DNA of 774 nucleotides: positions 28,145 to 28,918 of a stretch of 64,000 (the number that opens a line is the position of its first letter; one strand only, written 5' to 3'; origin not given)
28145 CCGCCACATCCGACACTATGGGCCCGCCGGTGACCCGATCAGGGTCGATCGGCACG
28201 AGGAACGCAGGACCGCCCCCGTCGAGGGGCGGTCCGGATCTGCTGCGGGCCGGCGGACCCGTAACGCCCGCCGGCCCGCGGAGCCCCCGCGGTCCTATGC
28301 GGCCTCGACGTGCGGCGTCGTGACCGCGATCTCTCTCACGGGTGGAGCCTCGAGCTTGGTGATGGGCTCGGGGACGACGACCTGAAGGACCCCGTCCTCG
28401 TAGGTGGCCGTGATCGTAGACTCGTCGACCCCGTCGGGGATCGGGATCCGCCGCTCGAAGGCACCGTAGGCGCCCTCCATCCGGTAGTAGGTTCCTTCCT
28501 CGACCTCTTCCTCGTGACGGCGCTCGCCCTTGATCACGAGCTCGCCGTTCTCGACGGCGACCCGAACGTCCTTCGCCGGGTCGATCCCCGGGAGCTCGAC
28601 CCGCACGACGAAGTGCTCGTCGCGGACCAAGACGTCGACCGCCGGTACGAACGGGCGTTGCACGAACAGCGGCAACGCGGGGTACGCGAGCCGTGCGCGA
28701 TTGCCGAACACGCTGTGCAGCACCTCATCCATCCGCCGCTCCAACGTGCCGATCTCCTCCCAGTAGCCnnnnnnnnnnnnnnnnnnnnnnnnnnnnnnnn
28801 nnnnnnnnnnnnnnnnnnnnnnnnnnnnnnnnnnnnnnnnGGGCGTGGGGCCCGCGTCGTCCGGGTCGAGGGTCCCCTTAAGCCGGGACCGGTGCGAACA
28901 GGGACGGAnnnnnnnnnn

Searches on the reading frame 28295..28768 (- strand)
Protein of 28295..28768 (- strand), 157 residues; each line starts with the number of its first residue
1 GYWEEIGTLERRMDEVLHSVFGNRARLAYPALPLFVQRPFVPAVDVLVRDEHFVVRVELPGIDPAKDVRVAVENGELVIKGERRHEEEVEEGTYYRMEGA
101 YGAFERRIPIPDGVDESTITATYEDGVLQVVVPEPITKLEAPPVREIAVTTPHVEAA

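Call 86: search_protein_families(library=ncbifam, proteins=[window:28295-28768:-], max_evalue=0.00001)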
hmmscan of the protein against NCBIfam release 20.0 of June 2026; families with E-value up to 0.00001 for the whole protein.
window:28295-28768:- (157 aa): 3 families
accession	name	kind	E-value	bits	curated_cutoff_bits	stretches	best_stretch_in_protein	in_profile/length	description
NF042420.1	Hsp18_Clos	equivalog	2.3e-15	56.9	195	1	43-134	44-133/147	heat shock protein Hsp18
NF041799.1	Hsp14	equivalog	5.4e-15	55.4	100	1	40-135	17-109/118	archaeal heat shock protein Hsp14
NF041800.1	Hsp20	equivalog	7.7e-14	51.6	140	1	38-134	70-149/162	archaeal heat shock protein Hsp20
